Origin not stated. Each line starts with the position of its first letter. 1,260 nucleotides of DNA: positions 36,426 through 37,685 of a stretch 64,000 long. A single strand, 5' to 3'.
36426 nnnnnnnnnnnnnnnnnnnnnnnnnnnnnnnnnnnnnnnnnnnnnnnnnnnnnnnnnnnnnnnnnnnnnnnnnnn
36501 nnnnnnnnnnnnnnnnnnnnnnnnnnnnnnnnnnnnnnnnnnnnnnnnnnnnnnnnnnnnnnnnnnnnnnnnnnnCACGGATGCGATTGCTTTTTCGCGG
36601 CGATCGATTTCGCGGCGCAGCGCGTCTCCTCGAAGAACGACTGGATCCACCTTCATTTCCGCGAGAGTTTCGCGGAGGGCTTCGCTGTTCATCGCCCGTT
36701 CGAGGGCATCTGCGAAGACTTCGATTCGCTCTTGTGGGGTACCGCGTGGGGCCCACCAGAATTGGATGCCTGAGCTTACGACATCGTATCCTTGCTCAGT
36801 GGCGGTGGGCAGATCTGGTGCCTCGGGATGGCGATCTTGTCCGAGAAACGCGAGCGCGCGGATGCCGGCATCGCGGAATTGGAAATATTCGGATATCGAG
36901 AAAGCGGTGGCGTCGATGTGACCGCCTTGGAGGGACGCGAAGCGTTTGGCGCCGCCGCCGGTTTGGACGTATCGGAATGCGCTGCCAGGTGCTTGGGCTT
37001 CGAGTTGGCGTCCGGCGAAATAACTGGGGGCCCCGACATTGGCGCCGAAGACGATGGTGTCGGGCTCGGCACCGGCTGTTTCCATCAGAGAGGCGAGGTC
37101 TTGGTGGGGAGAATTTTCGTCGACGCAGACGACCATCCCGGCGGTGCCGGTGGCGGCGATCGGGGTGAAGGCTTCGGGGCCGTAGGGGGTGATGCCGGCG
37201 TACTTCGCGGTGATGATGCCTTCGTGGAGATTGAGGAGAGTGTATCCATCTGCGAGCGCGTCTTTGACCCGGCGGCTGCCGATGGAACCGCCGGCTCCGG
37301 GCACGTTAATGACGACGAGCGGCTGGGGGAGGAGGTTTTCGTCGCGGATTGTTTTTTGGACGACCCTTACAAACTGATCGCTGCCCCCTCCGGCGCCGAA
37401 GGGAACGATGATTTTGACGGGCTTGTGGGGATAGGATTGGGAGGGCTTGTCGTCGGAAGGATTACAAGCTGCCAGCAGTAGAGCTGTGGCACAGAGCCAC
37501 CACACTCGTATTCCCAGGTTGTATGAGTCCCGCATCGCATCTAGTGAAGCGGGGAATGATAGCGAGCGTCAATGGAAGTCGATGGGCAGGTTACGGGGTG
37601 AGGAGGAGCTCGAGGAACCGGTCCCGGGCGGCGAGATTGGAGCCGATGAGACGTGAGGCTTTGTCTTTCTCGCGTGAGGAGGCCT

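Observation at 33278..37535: TTT transporter operon translationally coupled to a leaderless (cytoplasmic) sulfatase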

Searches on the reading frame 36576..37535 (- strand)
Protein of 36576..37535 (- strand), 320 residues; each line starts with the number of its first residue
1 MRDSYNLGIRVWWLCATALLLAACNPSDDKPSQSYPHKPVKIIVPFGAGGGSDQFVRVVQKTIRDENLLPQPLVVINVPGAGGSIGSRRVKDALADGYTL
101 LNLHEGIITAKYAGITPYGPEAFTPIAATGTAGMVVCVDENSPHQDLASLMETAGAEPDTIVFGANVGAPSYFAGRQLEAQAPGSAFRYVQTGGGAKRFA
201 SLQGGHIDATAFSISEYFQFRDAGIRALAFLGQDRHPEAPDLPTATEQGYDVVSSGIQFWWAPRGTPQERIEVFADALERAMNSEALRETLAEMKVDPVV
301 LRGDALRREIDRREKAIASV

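Call 23: search_solved_structures(query=window:36576-37535:-, max_evalue=0.001, show_alignments=3)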
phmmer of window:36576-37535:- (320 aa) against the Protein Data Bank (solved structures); distinct sequences matched with E-value up to 0.001: 11.
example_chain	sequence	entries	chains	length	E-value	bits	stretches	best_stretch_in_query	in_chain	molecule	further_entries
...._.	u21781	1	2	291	1.3e-29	106.7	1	34-293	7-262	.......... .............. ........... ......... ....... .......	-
2f5x_A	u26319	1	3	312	1.8e-29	106.2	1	33-297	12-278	BugD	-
4x9t_A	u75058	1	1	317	5.4e-28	101.4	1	33-306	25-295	Uncharacterized protein UPF0065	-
8hka_A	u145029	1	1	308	3.2e-23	85.7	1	38-298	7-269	Periplasmic terephthalate binding protein (TBP)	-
8hkb_A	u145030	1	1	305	3.9e-23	85.4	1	39-298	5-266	Periplasmic terephthalate binding protein (TBP)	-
8hk9_D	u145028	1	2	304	4.9e-23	85.1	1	39-298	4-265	Periplasmic terephthalate binding protein (TBP)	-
2dvz_A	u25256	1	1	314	2.7e-22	82.7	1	32-287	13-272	Putative exported protein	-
2qpq_A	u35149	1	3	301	8.4e-22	81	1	34-295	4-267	protein Bug27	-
6hke_A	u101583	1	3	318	1.1e-21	80.7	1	33-294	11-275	Possible TctC subunit of the Tripartite Tricarboxylate Transport(TTT) Family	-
7ndr_A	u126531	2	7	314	1.1e-20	77.3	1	37-296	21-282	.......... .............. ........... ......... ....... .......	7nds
5oei_A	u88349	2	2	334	2.8e-17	66.2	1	27-298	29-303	Uncharacterized protein family UPF0065:Tat pathway signal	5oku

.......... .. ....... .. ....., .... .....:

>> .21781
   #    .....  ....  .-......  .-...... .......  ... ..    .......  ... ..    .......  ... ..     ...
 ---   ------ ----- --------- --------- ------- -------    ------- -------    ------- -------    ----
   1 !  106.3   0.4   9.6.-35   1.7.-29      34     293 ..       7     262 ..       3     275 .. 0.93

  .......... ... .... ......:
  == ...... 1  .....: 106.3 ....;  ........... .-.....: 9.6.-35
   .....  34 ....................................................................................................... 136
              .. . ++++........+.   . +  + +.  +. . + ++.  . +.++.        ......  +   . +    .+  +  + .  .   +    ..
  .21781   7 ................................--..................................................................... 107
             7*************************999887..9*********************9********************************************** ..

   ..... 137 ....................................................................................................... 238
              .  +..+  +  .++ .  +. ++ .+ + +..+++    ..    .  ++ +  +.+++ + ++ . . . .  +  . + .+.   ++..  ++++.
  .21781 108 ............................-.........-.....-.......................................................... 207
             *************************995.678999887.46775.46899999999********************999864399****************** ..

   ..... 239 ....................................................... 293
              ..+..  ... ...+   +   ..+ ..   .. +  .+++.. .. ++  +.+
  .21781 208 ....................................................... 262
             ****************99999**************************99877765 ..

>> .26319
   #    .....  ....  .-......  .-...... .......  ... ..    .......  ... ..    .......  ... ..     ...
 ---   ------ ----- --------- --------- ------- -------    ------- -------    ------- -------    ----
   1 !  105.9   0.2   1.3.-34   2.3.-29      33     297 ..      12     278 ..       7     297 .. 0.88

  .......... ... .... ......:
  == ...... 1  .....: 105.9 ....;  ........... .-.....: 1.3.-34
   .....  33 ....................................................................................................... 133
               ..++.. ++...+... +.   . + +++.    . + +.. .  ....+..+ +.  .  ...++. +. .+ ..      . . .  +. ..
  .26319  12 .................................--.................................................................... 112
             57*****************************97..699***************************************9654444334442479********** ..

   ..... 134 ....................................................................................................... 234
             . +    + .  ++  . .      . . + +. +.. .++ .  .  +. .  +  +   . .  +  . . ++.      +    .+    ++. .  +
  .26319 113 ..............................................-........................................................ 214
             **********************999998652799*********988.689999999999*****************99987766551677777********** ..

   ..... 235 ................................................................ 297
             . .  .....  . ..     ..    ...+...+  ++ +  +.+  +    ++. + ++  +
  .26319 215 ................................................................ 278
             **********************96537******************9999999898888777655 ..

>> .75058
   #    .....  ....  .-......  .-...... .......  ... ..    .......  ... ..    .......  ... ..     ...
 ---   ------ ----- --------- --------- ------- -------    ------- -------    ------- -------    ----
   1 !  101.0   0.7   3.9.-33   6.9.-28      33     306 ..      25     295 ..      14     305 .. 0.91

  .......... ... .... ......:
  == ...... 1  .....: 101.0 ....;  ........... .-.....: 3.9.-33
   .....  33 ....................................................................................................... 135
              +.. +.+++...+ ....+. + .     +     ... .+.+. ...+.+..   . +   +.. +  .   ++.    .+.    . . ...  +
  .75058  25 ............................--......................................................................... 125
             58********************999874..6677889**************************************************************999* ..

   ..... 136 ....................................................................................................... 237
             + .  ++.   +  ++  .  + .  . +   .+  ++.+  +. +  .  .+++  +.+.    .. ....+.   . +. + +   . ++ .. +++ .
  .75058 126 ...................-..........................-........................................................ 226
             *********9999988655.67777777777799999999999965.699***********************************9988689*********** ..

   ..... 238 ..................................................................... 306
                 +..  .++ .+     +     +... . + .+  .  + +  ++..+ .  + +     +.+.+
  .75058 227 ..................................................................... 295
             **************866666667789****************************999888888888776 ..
